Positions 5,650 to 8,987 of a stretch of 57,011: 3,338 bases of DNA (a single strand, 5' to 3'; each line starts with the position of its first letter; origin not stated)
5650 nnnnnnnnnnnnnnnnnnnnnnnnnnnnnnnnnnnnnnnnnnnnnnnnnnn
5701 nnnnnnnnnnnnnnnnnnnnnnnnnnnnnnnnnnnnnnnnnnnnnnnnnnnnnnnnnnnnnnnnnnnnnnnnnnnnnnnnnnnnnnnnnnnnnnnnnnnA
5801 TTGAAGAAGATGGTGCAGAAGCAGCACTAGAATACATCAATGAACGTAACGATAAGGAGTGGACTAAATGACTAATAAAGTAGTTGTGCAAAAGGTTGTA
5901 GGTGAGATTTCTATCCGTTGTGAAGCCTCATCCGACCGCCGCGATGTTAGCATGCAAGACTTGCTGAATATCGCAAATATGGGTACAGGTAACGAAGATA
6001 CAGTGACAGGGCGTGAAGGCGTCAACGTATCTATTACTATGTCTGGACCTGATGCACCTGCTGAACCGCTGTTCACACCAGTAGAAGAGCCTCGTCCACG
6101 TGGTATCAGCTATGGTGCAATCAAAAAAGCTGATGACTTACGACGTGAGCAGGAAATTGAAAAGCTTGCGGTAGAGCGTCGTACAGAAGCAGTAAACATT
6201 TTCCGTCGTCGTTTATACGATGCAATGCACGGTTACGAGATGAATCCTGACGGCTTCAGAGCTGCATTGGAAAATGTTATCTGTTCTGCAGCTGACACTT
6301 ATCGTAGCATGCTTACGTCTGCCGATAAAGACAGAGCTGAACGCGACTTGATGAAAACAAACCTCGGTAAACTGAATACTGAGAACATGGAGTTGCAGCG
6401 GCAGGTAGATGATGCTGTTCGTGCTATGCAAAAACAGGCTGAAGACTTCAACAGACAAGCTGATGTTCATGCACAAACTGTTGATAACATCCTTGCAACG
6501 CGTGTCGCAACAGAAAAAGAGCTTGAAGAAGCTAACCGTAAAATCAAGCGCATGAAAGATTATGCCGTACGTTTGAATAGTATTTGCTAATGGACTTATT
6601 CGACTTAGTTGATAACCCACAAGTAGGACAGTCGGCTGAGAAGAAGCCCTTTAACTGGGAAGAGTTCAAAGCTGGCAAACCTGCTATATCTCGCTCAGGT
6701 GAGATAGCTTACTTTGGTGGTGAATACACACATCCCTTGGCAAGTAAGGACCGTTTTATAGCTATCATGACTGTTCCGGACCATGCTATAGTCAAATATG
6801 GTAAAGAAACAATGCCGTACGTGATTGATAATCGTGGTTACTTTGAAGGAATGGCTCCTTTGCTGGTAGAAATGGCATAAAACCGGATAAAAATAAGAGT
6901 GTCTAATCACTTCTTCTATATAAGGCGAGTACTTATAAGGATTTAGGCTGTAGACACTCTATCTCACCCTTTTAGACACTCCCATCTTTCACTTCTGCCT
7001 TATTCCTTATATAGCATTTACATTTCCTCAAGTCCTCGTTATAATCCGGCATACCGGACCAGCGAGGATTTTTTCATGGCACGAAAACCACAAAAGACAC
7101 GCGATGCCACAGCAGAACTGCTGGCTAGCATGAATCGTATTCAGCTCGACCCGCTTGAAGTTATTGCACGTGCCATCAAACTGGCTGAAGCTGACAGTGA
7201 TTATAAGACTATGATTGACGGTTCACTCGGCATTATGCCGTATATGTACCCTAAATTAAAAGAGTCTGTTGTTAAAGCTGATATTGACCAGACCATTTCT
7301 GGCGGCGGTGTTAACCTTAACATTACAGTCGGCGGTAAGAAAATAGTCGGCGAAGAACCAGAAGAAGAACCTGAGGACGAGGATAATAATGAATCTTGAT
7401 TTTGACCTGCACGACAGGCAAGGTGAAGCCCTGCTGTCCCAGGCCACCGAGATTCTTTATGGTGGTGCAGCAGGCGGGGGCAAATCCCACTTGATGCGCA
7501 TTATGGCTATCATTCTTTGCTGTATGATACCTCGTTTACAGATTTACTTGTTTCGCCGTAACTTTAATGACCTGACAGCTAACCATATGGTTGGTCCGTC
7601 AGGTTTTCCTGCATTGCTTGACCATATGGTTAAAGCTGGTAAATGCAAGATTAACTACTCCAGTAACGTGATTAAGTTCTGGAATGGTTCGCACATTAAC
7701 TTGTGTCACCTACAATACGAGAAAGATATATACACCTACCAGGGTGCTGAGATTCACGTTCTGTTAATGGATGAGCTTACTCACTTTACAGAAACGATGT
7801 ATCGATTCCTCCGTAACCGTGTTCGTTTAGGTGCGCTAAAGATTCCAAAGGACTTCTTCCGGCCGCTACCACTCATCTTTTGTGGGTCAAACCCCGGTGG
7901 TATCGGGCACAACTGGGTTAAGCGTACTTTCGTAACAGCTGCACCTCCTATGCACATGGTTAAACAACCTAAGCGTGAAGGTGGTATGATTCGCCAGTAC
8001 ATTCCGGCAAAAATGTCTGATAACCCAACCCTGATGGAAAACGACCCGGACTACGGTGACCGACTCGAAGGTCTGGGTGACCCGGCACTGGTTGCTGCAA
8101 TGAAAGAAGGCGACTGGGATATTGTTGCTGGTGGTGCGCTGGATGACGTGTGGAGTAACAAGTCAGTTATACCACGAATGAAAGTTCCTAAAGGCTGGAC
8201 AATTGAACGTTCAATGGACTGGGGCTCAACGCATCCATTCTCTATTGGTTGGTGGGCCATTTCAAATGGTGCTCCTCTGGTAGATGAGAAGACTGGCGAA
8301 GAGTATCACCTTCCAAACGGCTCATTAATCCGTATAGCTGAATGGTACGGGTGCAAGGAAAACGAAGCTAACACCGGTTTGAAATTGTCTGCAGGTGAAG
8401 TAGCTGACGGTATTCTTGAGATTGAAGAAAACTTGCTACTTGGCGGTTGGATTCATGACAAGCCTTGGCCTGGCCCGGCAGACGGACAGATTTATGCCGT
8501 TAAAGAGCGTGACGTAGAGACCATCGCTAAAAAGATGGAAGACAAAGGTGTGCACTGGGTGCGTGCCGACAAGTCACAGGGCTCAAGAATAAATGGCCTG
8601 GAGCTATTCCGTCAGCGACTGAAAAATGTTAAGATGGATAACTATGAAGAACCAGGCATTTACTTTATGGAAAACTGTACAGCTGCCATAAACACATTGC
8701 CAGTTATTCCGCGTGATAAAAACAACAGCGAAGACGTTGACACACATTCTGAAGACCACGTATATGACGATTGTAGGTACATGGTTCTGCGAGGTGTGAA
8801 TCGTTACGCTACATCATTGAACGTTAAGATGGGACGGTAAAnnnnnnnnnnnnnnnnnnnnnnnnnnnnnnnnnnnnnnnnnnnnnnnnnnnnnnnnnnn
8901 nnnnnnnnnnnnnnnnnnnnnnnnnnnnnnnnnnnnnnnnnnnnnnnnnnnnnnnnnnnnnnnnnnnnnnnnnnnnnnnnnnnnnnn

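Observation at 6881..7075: Inverted-repeat-rich switch region between the early and morphogenesis operons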

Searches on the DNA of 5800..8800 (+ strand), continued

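Call 26: search_dna_similar(query=window:6870-7085:+, collection=phages, mode=distant, max_rows=60, max_evalue=0.01)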
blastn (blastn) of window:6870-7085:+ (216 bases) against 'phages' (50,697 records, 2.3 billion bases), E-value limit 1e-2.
Records with a match: 49; places in all: 49; records where one place covers at least 80% of the query: 4.
Best place of each record, by identity: >=99% 2; 90-95% 3; 60-80% 44.
By first word of the organism name: Salmonella 37; Escherichia 9; Erwinia 1; Phage 1; Listeria 1.
By host as written in the record: Salmonella enterica subsp. enterica serovar Enteritidis PT1 14; - 6; Salmonella enterica 5; Salmonella enterica subsp. enterica serovar Enteritidis ST11 3; Salmonella enterica subsp. enterica 2; Salmonella sp. 2; Escherichia coli 2; Escherichia sp. 2; and 12 more.
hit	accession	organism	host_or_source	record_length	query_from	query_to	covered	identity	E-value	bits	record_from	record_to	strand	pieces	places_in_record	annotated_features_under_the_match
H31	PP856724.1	Salmonella phage vB_SEnST11_KE25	Salmonella enterica subsp. enterica ...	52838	1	216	100%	99.5%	4e-105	386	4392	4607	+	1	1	hypothetical protein (x2)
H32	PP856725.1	Salmonella phage vB_SEnST11_KE26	Salmonella enterica subsp. enterica ...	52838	1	216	100%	99.5%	4e-105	386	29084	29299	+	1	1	hypothetical protein (x2)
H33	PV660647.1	Salmonella phage vB_SE1_KM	Salmonella enterica subsp. enterica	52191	1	216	100%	93.5%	1e-87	327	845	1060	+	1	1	hypothetical protein (x2)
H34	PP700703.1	Erwinia phage SOI901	Erwinia sp. TAC1.XII.93.8 (de Vries et ...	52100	1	216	100%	71.0%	6e-21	106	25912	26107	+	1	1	hypothetical protein (x2)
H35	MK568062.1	Salmonella phage LSE7621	Salmonella enterica serovar Enteritidis ...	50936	1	128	59%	71.9%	4e-4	51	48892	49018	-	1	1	hypothetical protein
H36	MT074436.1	Salmonella phage yarpen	Salmonella enterica subsp. enterica ...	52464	1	128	59%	71.4%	3e-6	57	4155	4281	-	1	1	hypothetical protein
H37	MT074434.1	Salmonella phage emiel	Salmonella enterica subsp. enterica ...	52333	1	128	59%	71.4%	3e-6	57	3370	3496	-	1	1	hypothetical protein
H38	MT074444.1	Salmonella phage emhyr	Salmonella enterica subsp. enterica ...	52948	1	128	59%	71.4%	3e-6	57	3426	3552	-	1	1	hypothetical protein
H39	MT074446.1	Salmonella phage triss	Salmonella enterica subsp. enterica ...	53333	1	128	59%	71.4%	3e-6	57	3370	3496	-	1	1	hypothetical protein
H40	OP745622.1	Salmonella phage SB2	Salmonella sp.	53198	1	128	59%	71.4%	3e-6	57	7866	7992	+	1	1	hypothetical protein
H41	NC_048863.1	Salmonella phage yarpen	Salmonella enterica subsp. enterica ...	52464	1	128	59%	71.4%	3e-6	57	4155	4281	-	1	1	hypothetical protein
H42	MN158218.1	Escherichia phage BEC1-17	Escherichia coli K514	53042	1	128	59%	71.4%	3e-6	57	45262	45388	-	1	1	hypothetical protein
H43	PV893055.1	Escherichia phage vB_EcoBD_211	Escherichia coli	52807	1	128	59%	70.7%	1e-4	53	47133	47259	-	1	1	record has no annotation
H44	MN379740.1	Salmonella phage 8-19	Salmonella enterica subsp. enterica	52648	1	128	59%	70.7%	1e-4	53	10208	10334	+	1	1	hypothetical protein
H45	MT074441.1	Salmonella phage brunost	Salmonella enterica subsp. enterica ...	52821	1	128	59%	70.7%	1e-4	53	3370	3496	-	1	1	hypothetical protein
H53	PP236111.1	Salmonella phage vB_SalM_Sz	Salmonella sp.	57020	1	113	52%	71.2%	1e-4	52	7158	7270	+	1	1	hypothetical protein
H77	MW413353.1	Salmonella phage SPHG1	Salmonella Typhimurium EG.SmT3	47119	1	55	25%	78.3%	5e-3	46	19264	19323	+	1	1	hypothetical protein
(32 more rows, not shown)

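Call 43: get_annotated_region(hit=H77, flank=1500)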
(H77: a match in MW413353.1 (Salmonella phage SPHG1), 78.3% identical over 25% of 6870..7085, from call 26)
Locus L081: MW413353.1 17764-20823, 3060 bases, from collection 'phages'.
description: Salmonella phage SPHG1, complete genome.
organism: Salmonella phage SPHG1 (NCBI taxid 2801522)
taxonomy: Viruses; Duplodnaviria; Heunggongvirae; Uroviricota; Caudoviricetes
host: Salmonella Typhimurium EG.SmT3; source: -; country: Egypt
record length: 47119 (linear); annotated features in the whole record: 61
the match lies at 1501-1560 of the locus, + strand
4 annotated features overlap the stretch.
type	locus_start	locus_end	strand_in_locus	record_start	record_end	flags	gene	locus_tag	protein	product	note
CDS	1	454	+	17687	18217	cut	-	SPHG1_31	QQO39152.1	guanylate kinase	-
CDS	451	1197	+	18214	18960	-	-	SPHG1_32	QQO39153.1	hypothetical protein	-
CDS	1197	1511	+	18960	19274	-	-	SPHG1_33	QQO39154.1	hypothetical protein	-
CDS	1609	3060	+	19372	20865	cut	-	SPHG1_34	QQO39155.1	terminase large subunit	-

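Call 44: get_annotated_region(hit=H35, flank=400)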
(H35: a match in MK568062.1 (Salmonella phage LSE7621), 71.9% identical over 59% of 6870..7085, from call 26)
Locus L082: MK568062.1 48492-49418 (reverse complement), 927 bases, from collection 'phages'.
description: Salmonella phage LSE7621, complete genome.
organism: Salmonella phage LSE7621 (NCBI taxid 2528247)
taxonomy: Viruses; Duplodnaviria; Heunggongvirae; Uroviricota; Caudoviricetes; Rosemountvirus
host: Salmonella enterica serovar Enteritidis ATCC13076; source: -; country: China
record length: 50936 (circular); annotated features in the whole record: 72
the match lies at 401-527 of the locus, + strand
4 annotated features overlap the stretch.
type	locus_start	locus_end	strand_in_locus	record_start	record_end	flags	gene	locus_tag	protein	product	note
CDS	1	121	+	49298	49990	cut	-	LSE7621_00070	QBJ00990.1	hypothetical protein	-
CDS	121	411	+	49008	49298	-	-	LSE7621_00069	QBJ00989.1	hypothetical protein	-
CDS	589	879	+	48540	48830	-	-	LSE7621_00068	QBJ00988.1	hypothetical protein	-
CDS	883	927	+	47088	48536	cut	-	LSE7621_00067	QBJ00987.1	terminase large subunit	-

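Call 45: get_annotated_region(hit=H53, flank=400)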
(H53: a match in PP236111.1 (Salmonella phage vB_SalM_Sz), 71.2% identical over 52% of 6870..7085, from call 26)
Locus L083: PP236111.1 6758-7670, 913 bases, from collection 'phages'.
description: Salmonella phage vB_SalM_Sz, complete genome.
organism: Salmonella phage vB_SalM_Sz (NCBI taxid 3119049)
taxonomy: Viruses; Duplodnaviria; Heunggongvirae; Uroviricota; Caudoviricetes; Rosemountvirus
host: Salmonella sp.; source: water; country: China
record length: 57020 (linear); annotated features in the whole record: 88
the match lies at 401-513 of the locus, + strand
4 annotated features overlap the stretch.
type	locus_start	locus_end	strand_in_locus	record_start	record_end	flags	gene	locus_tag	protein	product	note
CDS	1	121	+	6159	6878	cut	-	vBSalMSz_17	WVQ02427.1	hypothetical protein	-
CDS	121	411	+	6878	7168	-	-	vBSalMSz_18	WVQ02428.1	hypothetical protein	-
CDS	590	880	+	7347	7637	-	-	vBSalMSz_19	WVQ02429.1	hypothetical protein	-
CDS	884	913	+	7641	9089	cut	-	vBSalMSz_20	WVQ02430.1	hypothetical protein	-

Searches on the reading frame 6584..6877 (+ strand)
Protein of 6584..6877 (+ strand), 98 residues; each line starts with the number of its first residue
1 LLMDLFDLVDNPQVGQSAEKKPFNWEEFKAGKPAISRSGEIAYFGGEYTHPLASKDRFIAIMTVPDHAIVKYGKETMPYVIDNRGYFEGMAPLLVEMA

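Call 19: search_protein_families(library=pfam, proteins=[window:6584-6877:+], max_evalue=0.01)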
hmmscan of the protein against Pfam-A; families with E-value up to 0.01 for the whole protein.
window:6584-6877:+ (98 aa): 0 families

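Call 49: search_protein_families(library=phrogs, proteins=[window:6584-6877:+], max_evalue=0.001)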
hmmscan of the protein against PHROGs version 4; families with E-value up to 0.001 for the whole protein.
window:6584-6877:+ (98 aa): 1 family
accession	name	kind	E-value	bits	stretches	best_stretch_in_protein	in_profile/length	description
phrog_29999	-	unknown function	2.9e-33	114.7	1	3-98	1-96/96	-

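Call 67: find_homologous_proteins(query=window:6590-6877:+, max_evalue=0.001)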
Query window:6590-6877:+ (96 aa): 7 proteins with E <= 0.001 among 8 candidates.
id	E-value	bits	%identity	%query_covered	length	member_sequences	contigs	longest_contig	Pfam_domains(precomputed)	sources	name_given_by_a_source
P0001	3.0e-55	202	93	100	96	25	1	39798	-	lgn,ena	-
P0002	1.9e-52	193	90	100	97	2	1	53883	-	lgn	-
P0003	2.8e-48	180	82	100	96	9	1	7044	-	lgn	-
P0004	1.6e-47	177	81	100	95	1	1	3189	-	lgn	-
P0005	1.0e-44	168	79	100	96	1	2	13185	-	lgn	-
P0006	9.8e-43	162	75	100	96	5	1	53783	-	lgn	-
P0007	4.4e-37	144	71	100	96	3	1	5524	-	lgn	-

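Call 70: find_encoding_contigs(protein=P0007, flank=1200, max_places=3)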
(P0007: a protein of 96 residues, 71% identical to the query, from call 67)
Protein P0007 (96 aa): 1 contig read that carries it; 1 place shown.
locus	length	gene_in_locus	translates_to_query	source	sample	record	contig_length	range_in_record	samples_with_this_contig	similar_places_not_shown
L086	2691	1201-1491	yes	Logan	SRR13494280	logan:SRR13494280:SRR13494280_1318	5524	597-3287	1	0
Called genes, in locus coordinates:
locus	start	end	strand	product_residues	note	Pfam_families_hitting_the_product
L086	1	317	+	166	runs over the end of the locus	-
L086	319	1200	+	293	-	-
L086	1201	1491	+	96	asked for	-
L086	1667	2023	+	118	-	-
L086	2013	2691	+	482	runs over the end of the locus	PF03237:Terminase_6N (weak)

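Call 71: find_encoding_contigs(protein=P0005, flank=1200, max_places=3)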
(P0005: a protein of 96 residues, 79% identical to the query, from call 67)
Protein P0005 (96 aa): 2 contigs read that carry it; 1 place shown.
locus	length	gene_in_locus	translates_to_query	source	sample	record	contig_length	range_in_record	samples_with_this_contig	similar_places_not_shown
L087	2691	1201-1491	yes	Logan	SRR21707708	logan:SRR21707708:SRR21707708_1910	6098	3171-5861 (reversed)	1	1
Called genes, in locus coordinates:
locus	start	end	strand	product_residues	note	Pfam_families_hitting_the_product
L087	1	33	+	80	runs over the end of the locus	-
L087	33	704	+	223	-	PF00186:DHFR_1 (faint)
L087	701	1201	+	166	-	-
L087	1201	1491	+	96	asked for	-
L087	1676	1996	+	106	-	-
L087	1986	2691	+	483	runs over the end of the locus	-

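Call 74: find_encoding_contigs(protein=P0003, flank=1200, max_places=2)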
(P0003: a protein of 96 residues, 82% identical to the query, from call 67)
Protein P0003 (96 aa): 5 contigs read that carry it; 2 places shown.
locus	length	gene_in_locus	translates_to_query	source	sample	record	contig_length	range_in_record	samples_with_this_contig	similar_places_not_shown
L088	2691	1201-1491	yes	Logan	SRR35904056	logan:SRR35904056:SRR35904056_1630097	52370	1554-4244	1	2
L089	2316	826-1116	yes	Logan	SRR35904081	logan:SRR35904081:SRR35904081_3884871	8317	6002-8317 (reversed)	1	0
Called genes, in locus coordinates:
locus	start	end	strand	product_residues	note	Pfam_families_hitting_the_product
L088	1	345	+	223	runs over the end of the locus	PF00186:DHFR_1 (faint)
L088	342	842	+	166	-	-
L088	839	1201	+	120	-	-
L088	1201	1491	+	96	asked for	-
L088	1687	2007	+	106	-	-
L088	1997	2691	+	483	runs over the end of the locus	-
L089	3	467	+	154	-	?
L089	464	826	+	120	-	-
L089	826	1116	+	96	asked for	-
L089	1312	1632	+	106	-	-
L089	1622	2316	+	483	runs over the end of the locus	-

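Call 75: find_encoding_contigs(protein=P0004, flank=1200, max_places=2)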
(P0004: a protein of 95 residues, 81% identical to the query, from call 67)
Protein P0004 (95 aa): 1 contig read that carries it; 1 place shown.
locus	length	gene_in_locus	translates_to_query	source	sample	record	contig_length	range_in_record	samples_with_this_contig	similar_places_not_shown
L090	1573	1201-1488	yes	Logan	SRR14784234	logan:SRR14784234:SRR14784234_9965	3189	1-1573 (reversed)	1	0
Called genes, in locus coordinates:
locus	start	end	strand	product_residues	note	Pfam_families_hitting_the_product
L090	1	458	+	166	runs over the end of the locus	-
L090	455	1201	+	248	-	-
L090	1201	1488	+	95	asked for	-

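Call 76: find_encoding_contigs(protein=P0006, flank=1200, max_places=2)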
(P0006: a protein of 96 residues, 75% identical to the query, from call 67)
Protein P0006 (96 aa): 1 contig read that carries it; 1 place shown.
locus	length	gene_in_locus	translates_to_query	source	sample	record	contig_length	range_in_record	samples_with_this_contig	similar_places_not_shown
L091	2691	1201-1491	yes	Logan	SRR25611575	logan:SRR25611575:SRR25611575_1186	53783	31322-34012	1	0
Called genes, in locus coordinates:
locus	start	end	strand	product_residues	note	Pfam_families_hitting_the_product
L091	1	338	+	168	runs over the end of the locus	-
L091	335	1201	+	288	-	-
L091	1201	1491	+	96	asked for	-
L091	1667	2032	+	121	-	-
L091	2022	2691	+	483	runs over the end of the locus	-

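Call 77: predict_structure(alignment_id=A4)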
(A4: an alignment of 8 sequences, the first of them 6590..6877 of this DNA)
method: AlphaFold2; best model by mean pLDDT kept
length: 96 residues; sequences in the alignment: 8
mean_pLDDT: 62.3   pTM: 0.56
mean pLDDT of the five models: 62.3, 57.6, 56.9, 56.5, 52.0
residues with pLDDT >= 90: 0; 70-90: 34; 50-70: 43; < 50: 19
segments of 3 or more residues with pLDDT < 50: 65-73, 88-96
pLDDT, mean of each block of 10 residues (from residue 1): 68 70 79 74 69 64 46 55 53 33
secondary structure, 60 per line:
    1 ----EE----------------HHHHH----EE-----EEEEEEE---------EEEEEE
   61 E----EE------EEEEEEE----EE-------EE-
elements in order: H23-27 E39-45 E55-61 E74-80

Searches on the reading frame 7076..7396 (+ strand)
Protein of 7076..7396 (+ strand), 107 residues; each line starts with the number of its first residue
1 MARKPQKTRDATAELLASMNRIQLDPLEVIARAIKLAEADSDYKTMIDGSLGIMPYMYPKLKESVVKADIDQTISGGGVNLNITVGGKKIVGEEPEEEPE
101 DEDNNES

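Call 16: find_related_loci(query=window:7076-7396:+, collection=viral_contigs, flank=1500)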
Query window:7076-7396:+ (107 aa) in viral_contigs; peptide patterns used: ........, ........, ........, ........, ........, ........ (x = any residue, [..] = any of these).
600 stretches matched a pattern (row limit reached: there are more); 1 encode a relative of the query (tblastn E <= 1e-3); 1 distinct loci.
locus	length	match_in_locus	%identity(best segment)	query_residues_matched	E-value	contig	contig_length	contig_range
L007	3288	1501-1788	69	4-98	4e-42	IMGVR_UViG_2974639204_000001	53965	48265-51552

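Call 19: search_protein_families(library=pfam, proteins=[window:7076-7396:+], max_evalue=0.01)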
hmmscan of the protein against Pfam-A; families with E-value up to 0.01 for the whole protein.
window:7076-7396:+ (107 aa): 0 families

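Call 49: search_protein_families(library=phrogs, proteins=[window:7076-7396:+], max_evalue=0.001)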
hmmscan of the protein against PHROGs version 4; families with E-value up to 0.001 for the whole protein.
window:7076-7396:+ (107 aa): 1 family
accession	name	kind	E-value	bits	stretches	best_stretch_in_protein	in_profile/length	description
phrog_38712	-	unknown function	5e-45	152.6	1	4-95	3-94/96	-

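Call 65: search_solved_structures(query=window:7076-7396:+, max_evalue=10)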
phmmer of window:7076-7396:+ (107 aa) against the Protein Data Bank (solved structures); distinct sequences matched with E-value up to 10: 2.
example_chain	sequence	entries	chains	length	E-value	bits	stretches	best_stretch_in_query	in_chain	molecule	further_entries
1ujd_A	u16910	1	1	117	0.08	16.7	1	55-94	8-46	KIAA0559 protein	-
2inb_A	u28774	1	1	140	0.37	14.6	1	72-98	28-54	hypothetical protein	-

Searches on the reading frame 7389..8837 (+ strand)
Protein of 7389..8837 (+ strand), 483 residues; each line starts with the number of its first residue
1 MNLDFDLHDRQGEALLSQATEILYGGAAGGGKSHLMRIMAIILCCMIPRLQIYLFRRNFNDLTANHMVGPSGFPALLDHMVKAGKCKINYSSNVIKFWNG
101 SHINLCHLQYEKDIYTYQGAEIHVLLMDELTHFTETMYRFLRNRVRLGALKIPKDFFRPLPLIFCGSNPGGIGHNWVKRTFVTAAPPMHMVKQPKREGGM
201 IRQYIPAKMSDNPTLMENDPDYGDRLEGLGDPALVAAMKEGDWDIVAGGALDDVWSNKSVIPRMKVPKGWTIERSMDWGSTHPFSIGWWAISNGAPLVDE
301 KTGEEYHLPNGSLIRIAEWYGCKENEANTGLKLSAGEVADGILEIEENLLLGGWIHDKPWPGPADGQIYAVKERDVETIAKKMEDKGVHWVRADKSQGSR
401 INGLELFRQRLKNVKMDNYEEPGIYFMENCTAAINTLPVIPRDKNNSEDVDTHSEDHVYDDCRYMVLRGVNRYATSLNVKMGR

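Call 19: search_protein_families(library=pfam, proteins=[window:7389-8837:+], max_evalue=0.01)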
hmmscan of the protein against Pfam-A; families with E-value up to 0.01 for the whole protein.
window:7389-8837:+ (483 aa): 1 family
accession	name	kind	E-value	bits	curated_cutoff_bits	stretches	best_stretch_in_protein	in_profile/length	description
PF03237.21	Terminase_6N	-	0.00012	22.2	22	1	24-135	2-110/215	Terminase large subunit, T4likevirus-type, N-terminal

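Call 25: find_related_loci(query=A1, collection=viral_contigs, flank=2500)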
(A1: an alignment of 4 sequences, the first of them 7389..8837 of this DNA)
Query A1 (483 aa) in viral_contigs; peptide patterns used: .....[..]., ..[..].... (x = any residue, [..] = any of these).
117 stretches matched a pattern; 6 encode a relative of the query (tblastn E <= 1e-3); 5 distinct loci.
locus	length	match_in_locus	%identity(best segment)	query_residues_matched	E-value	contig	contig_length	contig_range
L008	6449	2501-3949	95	1-483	0e+0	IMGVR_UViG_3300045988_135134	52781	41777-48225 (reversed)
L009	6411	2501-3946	83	1-483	0e+0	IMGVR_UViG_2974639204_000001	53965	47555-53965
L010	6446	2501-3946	83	1-483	0e+0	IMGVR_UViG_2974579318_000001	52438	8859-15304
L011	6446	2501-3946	83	1-483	0e+0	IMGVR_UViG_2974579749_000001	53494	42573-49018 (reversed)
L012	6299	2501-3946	83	1-483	0e+0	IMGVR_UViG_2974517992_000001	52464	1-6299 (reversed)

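Call 38: find_related_loci(query=A1, collection=metagenome_contigs, flank=2500)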
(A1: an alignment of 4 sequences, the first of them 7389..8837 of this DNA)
Query A1 (483 aa) in metagenome_contigs; peptide patterns used: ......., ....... (x = any residue, [..] = any of these).
600 stretches matched a pattern (row limit reached: there are more); 67 encode a relative of the query (tblastn E <= 1e-3); 67 distinct loci.
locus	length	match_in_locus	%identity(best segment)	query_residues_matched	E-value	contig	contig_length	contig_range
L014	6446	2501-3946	89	1-483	0e+0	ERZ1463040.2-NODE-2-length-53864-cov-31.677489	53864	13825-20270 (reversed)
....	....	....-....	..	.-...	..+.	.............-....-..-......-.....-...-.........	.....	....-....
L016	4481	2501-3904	56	3-473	2e-171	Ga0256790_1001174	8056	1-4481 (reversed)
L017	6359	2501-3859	54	1-464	5e-148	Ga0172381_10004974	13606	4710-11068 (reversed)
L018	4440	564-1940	52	2-468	4e-149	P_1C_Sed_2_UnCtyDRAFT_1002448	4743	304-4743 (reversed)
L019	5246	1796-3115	40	2-459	2e-93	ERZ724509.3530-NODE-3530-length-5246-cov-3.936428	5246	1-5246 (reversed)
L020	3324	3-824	50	196-471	6e-80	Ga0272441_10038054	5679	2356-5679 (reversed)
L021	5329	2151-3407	33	10-467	3e-62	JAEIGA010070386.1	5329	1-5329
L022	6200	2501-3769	32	8-467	4e-61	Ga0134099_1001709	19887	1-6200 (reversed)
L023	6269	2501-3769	32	8-467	4e-61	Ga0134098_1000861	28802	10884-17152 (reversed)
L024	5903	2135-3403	32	8-467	4e-61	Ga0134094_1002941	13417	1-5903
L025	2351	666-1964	32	10-467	1e-58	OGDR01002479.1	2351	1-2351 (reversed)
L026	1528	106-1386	31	1-467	3e-60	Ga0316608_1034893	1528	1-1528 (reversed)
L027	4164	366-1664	31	10-467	9e-57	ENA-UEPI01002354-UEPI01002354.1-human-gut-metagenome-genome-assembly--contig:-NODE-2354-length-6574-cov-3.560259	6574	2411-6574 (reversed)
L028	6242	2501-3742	33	11-467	2e-56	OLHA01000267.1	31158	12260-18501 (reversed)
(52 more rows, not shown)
